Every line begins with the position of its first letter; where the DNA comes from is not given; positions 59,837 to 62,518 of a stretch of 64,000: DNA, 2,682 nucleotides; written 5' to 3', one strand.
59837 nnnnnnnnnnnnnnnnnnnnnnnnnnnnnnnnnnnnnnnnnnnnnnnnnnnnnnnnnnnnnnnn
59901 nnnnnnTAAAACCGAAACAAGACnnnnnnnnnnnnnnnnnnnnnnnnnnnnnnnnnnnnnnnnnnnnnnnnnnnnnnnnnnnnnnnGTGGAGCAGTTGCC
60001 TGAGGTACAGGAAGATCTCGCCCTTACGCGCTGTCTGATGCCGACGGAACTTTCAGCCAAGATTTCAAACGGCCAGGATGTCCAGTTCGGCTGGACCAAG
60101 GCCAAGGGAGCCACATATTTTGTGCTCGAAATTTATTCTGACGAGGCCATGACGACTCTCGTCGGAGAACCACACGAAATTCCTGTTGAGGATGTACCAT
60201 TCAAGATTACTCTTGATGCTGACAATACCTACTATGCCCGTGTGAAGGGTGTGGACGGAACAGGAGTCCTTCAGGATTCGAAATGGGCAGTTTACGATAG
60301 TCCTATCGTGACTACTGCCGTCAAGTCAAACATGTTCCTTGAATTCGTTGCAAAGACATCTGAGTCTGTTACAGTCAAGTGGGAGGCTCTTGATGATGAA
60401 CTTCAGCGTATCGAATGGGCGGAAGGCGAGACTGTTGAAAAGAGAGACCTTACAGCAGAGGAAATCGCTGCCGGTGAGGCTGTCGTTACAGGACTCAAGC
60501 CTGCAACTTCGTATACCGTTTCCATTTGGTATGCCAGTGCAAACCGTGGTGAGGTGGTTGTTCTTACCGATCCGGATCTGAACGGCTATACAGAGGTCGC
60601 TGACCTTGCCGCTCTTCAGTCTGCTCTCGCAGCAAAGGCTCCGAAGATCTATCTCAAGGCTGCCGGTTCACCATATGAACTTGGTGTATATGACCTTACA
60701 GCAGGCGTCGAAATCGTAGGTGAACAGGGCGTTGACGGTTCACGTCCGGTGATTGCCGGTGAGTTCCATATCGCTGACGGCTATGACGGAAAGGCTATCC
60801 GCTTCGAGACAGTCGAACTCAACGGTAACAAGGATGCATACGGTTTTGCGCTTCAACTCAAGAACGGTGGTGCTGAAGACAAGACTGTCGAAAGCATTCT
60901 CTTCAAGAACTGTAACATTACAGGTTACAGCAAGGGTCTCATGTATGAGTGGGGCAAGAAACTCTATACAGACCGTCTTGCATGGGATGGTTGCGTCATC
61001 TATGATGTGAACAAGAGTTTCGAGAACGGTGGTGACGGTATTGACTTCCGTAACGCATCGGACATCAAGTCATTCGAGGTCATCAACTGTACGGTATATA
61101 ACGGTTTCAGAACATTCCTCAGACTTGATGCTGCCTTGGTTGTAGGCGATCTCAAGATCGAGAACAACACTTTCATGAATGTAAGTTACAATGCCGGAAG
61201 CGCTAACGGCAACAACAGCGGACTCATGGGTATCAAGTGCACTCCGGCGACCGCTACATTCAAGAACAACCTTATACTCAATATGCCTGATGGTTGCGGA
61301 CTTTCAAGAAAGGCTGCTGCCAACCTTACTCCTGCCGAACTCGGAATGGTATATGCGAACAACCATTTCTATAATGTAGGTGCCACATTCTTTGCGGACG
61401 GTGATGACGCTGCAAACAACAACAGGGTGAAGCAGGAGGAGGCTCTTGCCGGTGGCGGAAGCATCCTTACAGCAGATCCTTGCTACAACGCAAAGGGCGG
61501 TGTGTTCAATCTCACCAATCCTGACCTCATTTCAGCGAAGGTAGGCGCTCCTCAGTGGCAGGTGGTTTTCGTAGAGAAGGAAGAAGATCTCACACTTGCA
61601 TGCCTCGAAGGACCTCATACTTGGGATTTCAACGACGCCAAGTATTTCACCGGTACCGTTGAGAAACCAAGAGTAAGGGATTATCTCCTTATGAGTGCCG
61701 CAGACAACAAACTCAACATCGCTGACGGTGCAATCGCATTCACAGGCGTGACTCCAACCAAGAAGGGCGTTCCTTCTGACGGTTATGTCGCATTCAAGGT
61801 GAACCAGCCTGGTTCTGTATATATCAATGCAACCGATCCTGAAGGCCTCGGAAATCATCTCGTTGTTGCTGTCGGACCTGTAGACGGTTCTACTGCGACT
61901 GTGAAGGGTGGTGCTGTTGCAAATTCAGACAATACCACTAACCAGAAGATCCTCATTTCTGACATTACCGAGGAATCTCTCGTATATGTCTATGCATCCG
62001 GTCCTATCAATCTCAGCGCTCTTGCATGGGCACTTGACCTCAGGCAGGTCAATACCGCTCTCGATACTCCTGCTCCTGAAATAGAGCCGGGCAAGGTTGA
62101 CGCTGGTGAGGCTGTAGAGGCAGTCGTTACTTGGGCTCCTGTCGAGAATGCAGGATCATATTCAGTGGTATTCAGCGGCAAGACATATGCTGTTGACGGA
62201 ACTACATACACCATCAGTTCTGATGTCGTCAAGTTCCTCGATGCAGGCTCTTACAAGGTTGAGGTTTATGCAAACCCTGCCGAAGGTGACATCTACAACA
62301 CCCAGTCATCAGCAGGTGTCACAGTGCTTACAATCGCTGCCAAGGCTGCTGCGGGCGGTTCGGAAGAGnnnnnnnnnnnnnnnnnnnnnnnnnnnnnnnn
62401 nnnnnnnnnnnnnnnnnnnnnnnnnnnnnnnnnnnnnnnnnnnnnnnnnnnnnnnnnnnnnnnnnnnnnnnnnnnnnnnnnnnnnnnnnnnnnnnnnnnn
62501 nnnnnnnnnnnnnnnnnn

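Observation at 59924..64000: Giant surface lipoprotein with at least three tandem beta-helix modules after SusD, missed by the ORF track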

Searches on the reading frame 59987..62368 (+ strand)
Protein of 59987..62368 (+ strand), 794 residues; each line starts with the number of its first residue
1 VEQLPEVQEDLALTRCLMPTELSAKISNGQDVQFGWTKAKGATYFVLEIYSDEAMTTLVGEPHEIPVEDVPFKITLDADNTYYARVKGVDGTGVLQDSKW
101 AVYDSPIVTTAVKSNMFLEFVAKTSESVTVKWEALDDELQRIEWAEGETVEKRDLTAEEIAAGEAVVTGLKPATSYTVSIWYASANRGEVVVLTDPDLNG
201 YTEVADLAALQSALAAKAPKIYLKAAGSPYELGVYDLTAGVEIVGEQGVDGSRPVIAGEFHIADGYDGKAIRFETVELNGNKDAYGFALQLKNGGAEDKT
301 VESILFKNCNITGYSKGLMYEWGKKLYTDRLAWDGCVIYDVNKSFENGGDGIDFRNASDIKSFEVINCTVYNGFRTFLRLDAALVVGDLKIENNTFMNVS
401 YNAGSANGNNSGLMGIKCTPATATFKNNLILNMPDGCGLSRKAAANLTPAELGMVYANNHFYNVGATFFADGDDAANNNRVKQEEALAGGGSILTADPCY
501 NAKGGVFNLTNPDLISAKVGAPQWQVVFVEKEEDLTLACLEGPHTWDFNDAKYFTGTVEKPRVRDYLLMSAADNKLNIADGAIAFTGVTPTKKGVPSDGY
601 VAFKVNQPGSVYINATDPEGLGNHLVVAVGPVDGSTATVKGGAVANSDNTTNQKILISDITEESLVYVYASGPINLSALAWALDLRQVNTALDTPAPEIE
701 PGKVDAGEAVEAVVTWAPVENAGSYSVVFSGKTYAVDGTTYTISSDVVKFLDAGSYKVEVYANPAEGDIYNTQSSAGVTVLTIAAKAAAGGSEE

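Call 30: predict_structure(alignment_id=A2)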
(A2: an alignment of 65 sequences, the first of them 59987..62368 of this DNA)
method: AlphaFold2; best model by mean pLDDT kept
length: 794 residues; sequences in the alignment: 65
mean_pLDDT: 88.1   pTM: 0.70
mean pLDDT of the five models: 88.1, 87.9, 87.8, 86.8, 85.9
residues with pLDDT >= 90: 454; 70-90: 284; 50-70: 40; < 50: 16
segments of 3 or more residues with pLDDT < 50: 1-4, 7-13, 790-794
pLDDT, mean of each block of 10 residues (from residue 1): 46 64 88 88 92 93 92 91 94 85 91 85 92 82 88 94 93 90 88 90 96 97 94 96 91 94 95 97 93 89 97 94 92 96 78 93 97 90 96 94 63 89 97 85 82 94 87 70 90 92 86 89 85 82 88 85 92 89 89 91 95 87 92 92 78 88 95 92 76 87 89 91 88 90 91 92 74 85 74 38
secondary structure, 60 per line:
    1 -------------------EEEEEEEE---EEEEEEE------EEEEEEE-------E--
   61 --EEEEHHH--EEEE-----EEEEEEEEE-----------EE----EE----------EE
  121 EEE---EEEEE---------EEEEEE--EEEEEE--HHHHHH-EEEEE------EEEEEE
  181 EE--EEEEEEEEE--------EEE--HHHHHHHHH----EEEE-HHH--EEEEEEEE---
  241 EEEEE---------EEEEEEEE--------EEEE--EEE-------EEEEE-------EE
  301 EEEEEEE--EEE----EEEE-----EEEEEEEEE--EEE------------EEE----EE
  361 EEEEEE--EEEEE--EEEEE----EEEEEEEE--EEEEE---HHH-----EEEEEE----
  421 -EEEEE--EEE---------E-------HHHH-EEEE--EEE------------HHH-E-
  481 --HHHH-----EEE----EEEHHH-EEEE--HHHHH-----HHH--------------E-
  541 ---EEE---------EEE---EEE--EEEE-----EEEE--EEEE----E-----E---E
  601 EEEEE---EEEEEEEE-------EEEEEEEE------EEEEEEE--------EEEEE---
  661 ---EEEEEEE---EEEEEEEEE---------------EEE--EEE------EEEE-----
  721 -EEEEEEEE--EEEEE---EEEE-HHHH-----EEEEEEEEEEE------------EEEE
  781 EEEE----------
elements in order (helices of 4 or more, strands of 3 or more residues): E20-27 E31-37 E44-50 E63-66 E72-75 E81-89 E119-123 E127-131 E141-146 E149-154 H157-162 E164-168 E175-182 E185-193 E202-204 H207-215 E220-223 E230-237 E241-245 E255-262 E271-274 E277-279 E287-291 E299-307 E310-312 E317-320 E326-334 E337-339 E352-354 E359-366 E369-373 E376-380 E385-392 E395-399 E411-416 E422-426 E429-431 H449-452 E454-457 E460-462 H483-486 E492-494 E499-501 E506-509 H512-516 E544-546 E556-558 E562-564 E567-570 E576-579 E582-585 E600-605 E609-616 E624-631 E638-644 E653-657 E664-670 E674-682 E698-700 E703-705 E712-715 E722-729 E732-736 E740-743 H745-748 E754-764 E777-784

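Call 33: fold_search(model_id=the predicted structure, library=pdb)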
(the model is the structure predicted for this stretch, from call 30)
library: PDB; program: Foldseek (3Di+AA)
matches with E <= 10: 1923; with E <= 0.001: 256
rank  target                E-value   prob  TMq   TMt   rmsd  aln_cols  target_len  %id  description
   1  4lxo_A                5.4e-08  1.00  0.15  0.48   7.8       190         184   16  Crystal structure of 9,10Fn3-elegantin chimera (released 2014-08-06)
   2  2gee                  1.0e-07  1.00  0.17  0.55   6.3       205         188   16  Crystal Structure of Human Type III Fibronectin Extradomain B and Domain 8 (released 2006-10-17)
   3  9p6s_C                1.3e-07  1.00  0.14  0.46   8.3       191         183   16  Cryo-EM structure of human integrin alpha5beta1 in complex with fibronectin (FN 7-10) (released 2026-03-25)
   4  6xay_B                1.6e-07  1.00  0.14  0.33   8.1       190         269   18  Structure of a fragment of human fibronectin containing the 10th, 11th and 12th type III domains (released 2021-06-09)
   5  4plo_B                1.9e-07  1.00  0.11  0.35  12.3       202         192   17  Crystal Structure of chicken Netrin-1 (LN-LE3) in complex with mouse DCC (FN4-5) (released 2014-06-18)
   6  3t1w                  2.4e-07  1.00  0.18  0.34  20.4       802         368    7  Structure of the four-domain fragment Fn7B89 of oncofetal fibronectin (released 2012-03-21)
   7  6mfa                  2.4e-07  1.00  0.15  0.28  36.5       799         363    9  Fragment of human fibronectin containing the 4th-7th type III domains (released 2019-09-18)
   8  9a3v_B                2.9e-07  1.00  0.14  0.45   8.0       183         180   21  Predicted model of tissue transglutaminase 2 (TG2) in complex with plasma fibronectin type III modules 14 and 15 (FNII (released 2024-02-02)
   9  3r8q                  3.2e-07  1.00  0.13  0.31   9.4       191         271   18  Structure of Fibronectin domain 12-14 (released 2012-04-11)
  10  6xay_C                3.3e-07  1.00  0.13  0.33   9.1       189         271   17  Structure of a fragment of human fibronectin containing the 10th, 11th and 12th type III domains (released 2021-06-09)
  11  4gh7_B                3.5e-07  1.00  0.17  0.40   5.7       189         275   16  Crystal structure of Anticalin N7A in complex with oncofetal fibronectin fragment Fn7B8 (released 2012-12-26)
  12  4gh7_D                4.0e-07  1.00  0.18  0.44   5.0       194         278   16  Crystal structure of Anticalin N7A in complex with oncofetal fibronectin fragment Fn7B8 (released 2012-12-26)
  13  7y6e_A                4.0e-07  1.00  0.12  0.41  11.7       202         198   12  Crystal structure of sDscam FNIII23 domains, isoform Beta2v6 (released 2023-05-24)
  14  5n47_B                4.0e-07  1.00  0.14  0.43   8.2       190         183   14  Structure of Anticalin N7E in complex with the three-domain fragment Fn7B8 of human oncofetal fibronectin (released 2018-02-14)
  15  7y6e_G                4.2e-07  1.00  0.11  0.38  12.3       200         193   13  Crystal structure of sDscam FNIII23 domains, isoform Beta2v6 (released 2023-05-24)
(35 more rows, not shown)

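Call 59: find_related_loci(query=A2, collection=genome_contigs, flank=10000)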
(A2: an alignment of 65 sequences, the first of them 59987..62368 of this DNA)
Query A2 (794 aa) in genome_contigs; peptide patterns used: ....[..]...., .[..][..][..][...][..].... (x = any residue, [..] = any of these).
104 stretches matched a pattern; 84 encode a relative of the query (tblastn E <= 1e-3); the best 80 are kept; 77 distinct loci.
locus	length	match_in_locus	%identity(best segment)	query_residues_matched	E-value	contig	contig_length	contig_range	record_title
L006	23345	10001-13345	86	1-794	0e+0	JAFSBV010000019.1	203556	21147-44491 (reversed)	MAG: Bacteroidales bacterium isolate RGIG3000 Goat_Rectum-3__c333, whole genome shotgun sequence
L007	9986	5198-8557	81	2-794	0e+0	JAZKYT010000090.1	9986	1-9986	MAG: Candidatus Cryptobacteroides sp. isolate T1900045097_TC20190091.MAGScoT_cleanbin_000015 SGB_4743_k141_1706807, whol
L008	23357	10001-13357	80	2-793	0e+0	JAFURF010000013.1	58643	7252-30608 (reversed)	MAG: Bacteroidales bacterium isolate RGIG4752 Roe_deer_Rectum.Co__c305500, whole genome shotgun sequence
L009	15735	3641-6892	75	2-790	0e+0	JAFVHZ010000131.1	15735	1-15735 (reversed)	MAG: Bacteroidales bacterium isolate RGIG5188 Sheep_Cecum-1__c326471, whole genome shotgun sequence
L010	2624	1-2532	83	179-794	0e+0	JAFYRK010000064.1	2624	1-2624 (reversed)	MAG: Bacteroidales bacterium isolate RGIG7353 Water_buffalos_Cecum-5__c455499, whole genome shotgun sequence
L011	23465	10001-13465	50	3-794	0e+0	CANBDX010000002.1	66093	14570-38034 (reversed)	MAG TPA_asm: uncultured Bacteroidales bacterium isolate SRR15429246_bin.5_metawrap_v1.3_MAG genome assembly, contig: NOD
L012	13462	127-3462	47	6-793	0e+0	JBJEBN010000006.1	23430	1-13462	MAG: Candidatus Cryptobacteroides sp. isolate LOHA37_bin.050 NODE_1061_length_23430_cov_11.618610, whole genome shotgun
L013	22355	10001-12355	49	4-783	0e+0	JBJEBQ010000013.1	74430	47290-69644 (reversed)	MAG: Candidatus Cryptobacteroides sp. isolate LOHA42_bin.036 NODE_167_length_74430_cov_9.211267, whole genome shotgun se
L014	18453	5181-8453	47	11-794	0e+0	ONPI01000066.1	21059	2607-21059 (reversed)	uncultured Bacteroidales bacterium isolate RUG510 genome assembly, contig: scaffold_7259, whole genome shotgun sequence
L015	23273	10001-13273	46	11-794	0e+0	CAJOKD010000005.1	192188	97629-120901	uncultured Bacteroidales bacterium isolate Reindeer_1_mag_176 genome assembly, contig: scaffold_38, whole genome shotgun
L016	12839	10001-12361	47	2-794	0e+0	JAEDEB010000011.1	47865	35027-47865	MAG: Bacteroidales bacterium isolate MAG047 NODE_559_length_47865_cov_11.650596, whole genome shotgun sequence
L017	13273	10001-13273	47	11-794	0e+0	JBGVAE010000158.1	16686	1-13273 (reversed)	MAG: Candidatus Cryptobacteroides sp. isolate ruminal_MAG_438 ruminal_MAG_438_contig_0158, whole genome shotgun sequence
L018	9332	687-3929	47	9-793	0e+0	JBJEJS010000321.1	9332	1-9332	MAG: Candidatus Cryptobacteroides sp. isolate PUUB56_bin.006 NODE_4562_length_9332_cov_4.375768, whole genome shotgun se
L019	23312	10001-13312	47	2-793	0e+0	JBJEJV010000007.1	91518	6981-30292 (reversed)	MAG: Candidatus Cryptobacteroides sp. isolate PUUB14_bin.008 NODE_123_length_91518_cov_24.646316, whole genome shotgun s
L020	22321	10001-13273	47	6-783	0e+0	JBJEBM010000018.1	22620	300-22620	MAG: Candidatus Cryptobacteroides sp. isolate LOHA39_bin.005 NODE_1305_length_22620_cov_12.605229, whole genome shotgun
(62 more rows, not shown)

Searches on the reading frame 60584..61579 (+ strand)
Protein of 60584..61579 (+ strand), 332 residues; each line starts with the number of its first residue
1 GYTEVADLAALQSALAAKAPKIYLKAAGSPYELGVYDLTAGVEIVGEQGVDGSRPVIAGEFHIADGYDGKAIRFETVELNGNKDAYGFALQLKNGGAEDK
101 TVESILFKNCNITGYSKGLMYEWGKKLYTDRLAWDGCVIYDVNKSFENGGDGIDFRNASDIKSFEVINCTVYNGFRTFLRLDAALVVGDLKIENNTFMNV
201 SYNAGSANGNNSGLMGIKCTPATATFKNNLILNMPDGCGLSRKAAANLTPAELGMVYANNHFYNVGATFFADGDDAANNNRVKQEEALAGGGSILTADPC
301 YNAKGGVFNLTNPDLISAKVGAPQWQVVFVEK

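Call 45: search_protein_representatives(alignment_id=A4)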
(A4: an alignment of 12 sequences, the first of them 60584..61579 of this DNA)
Query: 12 sequences, 314 profile positions. Proteins with E-value up to 0.001 (for the whole library): 1073; up to 1e-10: 434; up to 1e-30: 161. The best 150 are listed.
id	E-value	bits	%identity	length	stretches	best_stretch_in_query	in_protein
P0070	0.0e+00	1241.7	-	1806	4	3-313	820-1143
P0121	0.0e+00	1053.7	-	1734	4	2-313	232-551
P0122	3.7e-288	969.2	-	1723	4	2-313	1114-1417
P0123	5.2e-288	968.8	-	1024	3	2-313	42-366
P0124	5.3e-278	935.9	-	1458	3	2-312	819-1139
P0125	2.9e-264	890.8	-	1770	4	3-312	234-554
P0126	6.2e-245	827.3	-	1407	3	3-313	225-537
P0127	1.6e-239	809.5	-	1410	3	3-313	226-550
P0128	1.4e-229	776.8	-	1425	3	4-313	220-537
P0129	6.0e-222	751.8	-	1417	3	3-313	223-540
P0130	6.8e-214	725.3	-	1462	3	2-313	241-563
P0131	5.9e-198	672.9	-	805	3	2-308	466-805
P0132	3.6e-190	647.4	-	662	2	2-310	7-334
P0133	5.5e-150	515.4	-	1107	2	3-313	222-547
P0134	1.2e-137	474.8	-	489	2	2-311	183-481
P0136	4.0e-75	269.4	-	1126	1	5-310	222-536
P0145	9.5e-62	225.5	-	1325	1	4-312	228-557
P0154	1.8e-58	214.7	-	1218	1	4-313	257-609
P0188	9.2e-48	179.5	-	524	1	2-309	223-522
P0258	3.2e-33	131.8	-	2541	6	17-193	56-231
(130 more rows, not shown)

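Call 47: search_protein_families(library=pfam, proteins=[P0126, P0133, P0136, P0145, P0154, P0188, P0258], max_evalue=0.001)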
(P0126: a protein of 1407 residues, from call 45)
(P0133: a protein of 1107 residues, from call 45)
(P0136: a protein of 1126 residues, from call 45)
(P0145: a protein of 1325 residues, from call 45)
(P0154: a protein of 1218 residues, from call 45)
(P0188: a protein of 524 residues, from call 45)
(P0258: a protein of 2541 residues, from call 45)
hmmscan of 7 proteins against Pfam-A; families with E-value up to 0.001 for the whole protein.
P0126 (1407 aa): 3 families
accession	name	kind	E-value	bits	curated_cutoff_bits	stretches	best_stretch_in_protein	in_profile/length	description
PF17161.10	DUF5123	-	5.8e-35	121.3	35.1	3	1291-1406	1-113/113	Domain of unknown function (DUF5123)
PF16318.11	DUF4957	-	1.4e-27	96.8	30.8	3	859-957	42-139/142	Domain of unknown function (DUF4957)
PF00041.27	fn3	-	6e-10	39.6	25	1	143-211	8-72/84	Fibronectin type III domain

P0133 (1107 aa): 4 families
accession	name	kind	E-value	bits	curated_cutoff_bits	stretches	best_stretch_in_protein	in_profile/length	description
PF17161.10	DUF5123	-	9.5e-21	75.5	35.1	2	988-1105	2-113/113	Domain of unknown function (DUF5123)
PF16318.11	DUF4957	-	4.1e-20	72.5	30.8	2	837-967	3-139/142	Domain of unknown function (DUF4957)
PF00041.27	fn3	-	1.6e-07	31.9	25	0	40-119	2-78/84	Fibronectin type III domain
PF16383.10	DUF4992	-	8.6e-06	26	29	1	8-109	14-123/183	Domain of unknown function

P0136 (1126 aa): 4 families
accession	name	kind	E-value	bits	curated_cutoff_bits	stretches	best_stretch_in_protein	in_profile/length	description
PF16318.11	DUF4957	-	6.3e-10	39.5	30.8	1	273-386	26-139/142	Domain of unknown function (DUF4957)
PF17161.10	DUF5123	-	6.8e-09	37.3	35.1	1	406-534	2-113/113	Domain of unknown function (DUF5123)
PF00041.27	fn3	-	1.5e-08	35.2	25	0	35-117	2-80/84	Fibronectin type III domain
PF08139.17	LPAM_1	-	0.00089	20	20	1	1-17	1-17/18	Prokaryotic membrane lipoprotein lipid attachment site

P0145 (1325 aa): 2 families
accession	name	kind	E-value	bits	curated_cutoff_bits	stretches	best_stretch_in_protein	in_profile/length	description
PF00041.27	fn3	-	1e-08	35.7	25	0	138-213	5-72/84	Fibronectin type III domain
PF17161.10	DUF5123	-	4e-07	31.6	35.1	1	414-553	2-113/113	Domain of unknown function (DUF5123)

P0154 (1218 aa): 4 families
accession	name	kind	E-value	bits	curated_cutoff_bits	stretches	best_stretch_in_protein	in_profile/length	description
PF00041.27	fn3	-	2.4e-14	53.7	25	2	169-240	6-70/84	Fibronectin type III domain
PF17161.10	DUF5123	-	3.9e-14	54.2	35.1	1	479-604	2-113/113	Domain of unknown function (DUF5123)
PF16318.11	DUF4957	-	2.2e-06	28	30.8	1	352-460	36-139/142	Domain of unknown function (DUF4957)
PF16656.11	Pur_ac_phosph_N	-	0.00015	22.7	30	0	52-138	10-83/93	Purple acid Phosphatase, N-terminal domain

P0188 (524 aa): 4 families
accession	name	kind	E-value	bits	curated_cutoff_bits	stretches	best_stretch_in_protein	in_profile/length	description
PF17161.10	DUF5123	-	1.4e-14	55.7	35.1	1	405-521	3-113/113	Domain of unknown function (DUF5123)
PF00041.27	fn3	-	6.6e-12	45.9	25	1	136-205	5-67/84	Fibronectin type III domain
PF16318.11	DUF4957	-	1.6e-08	34.9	30.8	1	273-387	22-141/142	Domain of unknown function (DUF4957)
PF16656.11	Pur_ac_phosph_N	-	7.8e-05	23.6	30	1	135-217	4-88/93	Purple acid Phosphatase, N-terminal domain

P0258 (2541 aa): 5 families
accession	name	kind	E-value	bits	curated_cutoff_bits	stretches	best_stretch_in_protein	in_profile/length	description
PF17161.10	DUF5123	-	5.1e-46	156.9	35.1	4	824-934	1-113/113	Domain of unknown function (DUF5123)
PF16318.11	DUF4957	-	5e-34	117.6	30.8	3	670-808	2-141/142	Domain of unknown function (DUF4957)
PF18962.6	Por_Secre_tail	-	3.4e-12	46.9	27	1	2470-2535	1-70/75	Secretion system C-terminal sorting domain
PF12733.13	Cadherin-like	-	1.9e-07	31.9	24.2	0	2408-2455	31-87/89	Cadherin-like beta sandwich domain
PF13229.12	Beta_helix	-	7.3e-06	26.1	25.9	0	113-239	34-145/158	Right handed beta helix region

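Call 57: search_solved_structures(query=A4, max_evalue=10, show_alignments=3)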
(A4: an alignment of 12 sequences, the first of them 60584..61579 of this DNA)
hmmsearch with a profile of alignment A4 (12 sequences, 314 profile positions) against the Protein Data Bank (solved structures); distinct sequences matched with E-value up to 10: 1.
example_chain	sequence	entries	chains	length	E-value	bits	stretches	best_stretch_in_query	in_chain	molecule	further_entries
7bbv_A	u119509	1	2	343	0.00012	24.7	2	211-311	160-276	Pectate lyase B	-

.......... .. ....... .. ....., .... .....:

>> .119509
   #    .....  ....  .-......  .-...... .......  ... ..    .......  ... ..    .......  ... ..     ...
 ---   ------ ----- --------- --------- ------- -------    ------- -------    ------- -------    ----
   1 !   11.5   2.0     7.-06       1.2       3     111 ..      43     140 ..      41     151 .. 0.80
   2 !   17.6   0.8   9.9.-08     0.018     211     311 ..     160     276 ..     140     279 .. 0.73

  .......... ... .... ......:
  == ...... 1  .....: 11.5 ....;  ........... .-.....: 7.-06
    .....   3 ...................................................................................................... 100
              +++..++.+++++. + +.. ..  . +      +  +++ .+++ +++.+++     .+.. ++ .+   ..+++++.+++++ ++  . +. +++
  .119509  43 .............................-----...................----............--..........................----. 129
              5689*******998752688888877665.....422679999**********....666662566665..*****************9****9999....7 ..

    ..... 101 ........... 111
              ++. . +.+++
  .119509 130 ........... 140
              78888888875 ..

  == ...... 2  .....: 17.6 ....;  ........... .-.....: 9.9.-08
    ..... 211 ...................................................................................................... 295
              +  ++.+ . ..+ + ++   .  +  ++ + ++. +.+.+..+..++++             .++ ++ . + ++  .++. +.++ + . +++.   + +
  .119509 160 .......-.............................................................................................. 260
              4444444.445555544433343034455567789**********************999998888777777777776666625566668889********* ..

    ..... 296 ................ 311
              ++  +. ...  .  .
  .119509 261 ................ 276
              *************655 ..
